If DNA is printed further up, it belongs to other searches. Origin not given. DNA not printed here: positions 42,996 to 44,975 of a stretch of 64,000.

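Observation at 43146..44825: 541-aa Cys-rich protein with a pilin-like N-terminus and no canonical start codon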

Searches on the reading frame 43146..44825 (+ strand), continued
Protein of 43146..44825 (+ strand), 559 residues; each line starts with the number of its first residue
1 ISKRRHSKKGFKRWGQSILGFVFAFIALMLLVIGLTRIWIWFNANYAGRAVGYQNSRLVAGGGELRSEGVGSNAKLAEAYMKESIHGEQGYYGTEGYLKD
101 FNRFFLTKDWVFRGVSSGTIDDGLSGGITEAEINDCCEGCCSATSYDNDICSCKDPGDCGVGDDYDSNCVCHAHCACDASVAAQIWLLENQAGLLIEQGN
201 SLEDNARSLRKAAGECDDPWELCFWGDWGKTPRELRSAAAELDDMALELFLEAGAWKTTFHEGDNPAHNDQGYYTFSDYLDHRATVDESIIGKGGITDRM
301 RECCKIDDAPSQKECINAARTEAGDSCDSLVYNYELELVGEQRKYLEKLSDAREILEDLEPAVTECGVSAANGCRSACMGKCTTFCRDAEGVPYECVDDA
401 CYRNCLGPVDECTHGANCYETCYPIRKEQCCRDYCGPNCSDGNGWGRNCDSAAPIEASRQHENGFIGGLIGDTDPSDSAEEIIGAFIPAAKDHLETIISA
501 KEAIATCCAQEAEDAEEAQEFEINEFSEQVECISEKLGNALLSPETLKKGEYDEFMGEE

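Call 62: predict_structure(alignment_id=A2)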
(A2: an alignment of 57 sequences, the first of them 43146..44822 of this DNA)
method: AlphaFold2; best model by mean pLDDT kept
length: 559 residues; sequences in the alignment: 57
mean_pLDDT: 75.4   pTM: 0.50
mean pLDDT of the five models: 75.4, 73.4, 73.0, 72.4, 72.3
residues with pLDDT >= 90: 151; 70-90: 212; 50-70: 117; < 50: 79
segments of 3 or more residues with pLDDT < 50: 1-10, 65-70, 87-99, 121-126, 453-476, 549-559
pLDDT, mean of each block of 10 residues (from residue 1): 44 68 89 90 82 66 50 59 51 43 76 74 55 89 70 77 92 92 85 86 93 90 92 90 88 78 51 62 61 78 92 87 73 83 83 81 91 95 94 95 92 88 93 72 70 43 36 54 84 92 87 60 66 87 60 42
secondary structure, 60 per line:
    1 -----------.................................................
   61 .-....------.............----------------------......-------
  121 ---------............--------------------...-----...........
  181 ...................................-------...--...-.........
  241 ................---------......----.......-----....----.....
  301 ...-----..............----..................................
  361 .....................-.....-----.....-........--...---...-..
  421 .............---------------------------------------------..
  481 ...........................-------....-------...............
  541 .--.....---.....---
elements in order: H12-61 H63-66 H73-85 H108-113 H130-141 H170-215 E223-225 E228-230 H232-256 H266-271 H276-282 H288-291 H296-303 H309-322 H327-381 E383-387 E393-397 H399-406 H419-433 H479-507 H515-518 H526-541 H544-548 H552-556

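Call 64: fold_search(model_id=the predicted structure, library=pdb)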
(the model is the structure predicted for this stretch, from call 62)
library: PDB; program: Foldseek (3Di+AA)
matches with E <= 10: 75; with E <= 0.001: 0
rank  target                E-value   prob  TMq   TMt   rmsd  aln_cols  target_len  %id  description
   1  7mza_B                9.5e-01  0.12  0.09  0.09  20.6       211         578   11  Cryo-EM structure of minimal TRPV1 with 2 bound RTX in adjacent pockets (released 2021-09-22)
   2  7mz5_A                1.3e+00  0.07  0.10  0.12  23.5       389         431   11  Cryo-EM structure of RTX-bound full-length TRPV1 in C2 state (released 2021-09-22)
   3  8otz_EY               1.5e+00  0.09  0.11  0.19  31.2       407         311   10  48-nm repeat of the native axonemal doublet microtubule from bovine sperm (released 2023-11-22)
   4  8ycp_B                1.7e+00  0.08  0.09  0.08  24.0       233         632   12  structure of human trpv1 in complex with BC5 (released 2025-01-29)
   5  7mzc_A                1.8e+00  0.08  0.09  0.10  20.4       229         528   10  Cryo-EM structure of minimal TRPV1 with RTX bound in C1 state (released 2021-09-22)
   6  7l2p_B                2.1e+00  0.08  0.09  0.09  19.8       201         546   11  cryo-EM structure of unliganded minimal TRPV1 (released 2021-09-22)
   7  8t10_A                2.3e+00  0.07  0.09  0.14  20.1       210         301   11  TRPV1 in nanodisc bound with two LPA molecules in opposite monomers (released 2024-05-08)
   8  9dgq_m                2.3e+00  0.04  0.08  0.02  29.1       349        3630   11  Structure of dynein-1 on microtubules (released 2025-09-10)
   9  7m2w_F                2.3e+00  0.03  0.08  0.08  33.9       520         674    8  Engineered disulfide cross-linked closed conformation of the Yeast gamma-TuRC(SS) (released 2021-05-12)
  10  7rqx_A                2.5e+00  0.06  0.10  0.10  20.3       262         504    9  Cryo-EM structure of the full-length TRPV1 with RTx at 25 degrees Celsius, in an intermediate-open state, class A (released 2022-06-01)
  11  8snb_8F               2.9e+00  0.10  0.14  0.24  23.8       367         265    9  atomic model of sea urchin sperm doublet microtubule (48-nm periodicity) (released 2023-06-28)
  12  7uj2_A                3.0e+00  0.11  0.10  0.26  16.7       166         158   13  OspC Type B (released 2023-04-05)
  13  5oxf_C                3.1e+00  0.06  0.12  0.12  40.0       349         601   12  An oligomerised bacterial dynamin pair provides a mechanism for the long range sensing and tethering of membranes (released 2018-09-05)
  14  8otz_EZ               3.1e+00  0.05  0.12  0.14  33.3       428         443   10  48-nm repeat of the native axonemal doublet microtubule from bovine sperm (released 2023-11-22)
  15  7l2p_D                3.1e+00  0.05  0.09  0.09  20.2       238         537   11  cryo-EM structure of unliganded minimal TRPV1 (released 2021-09-22)
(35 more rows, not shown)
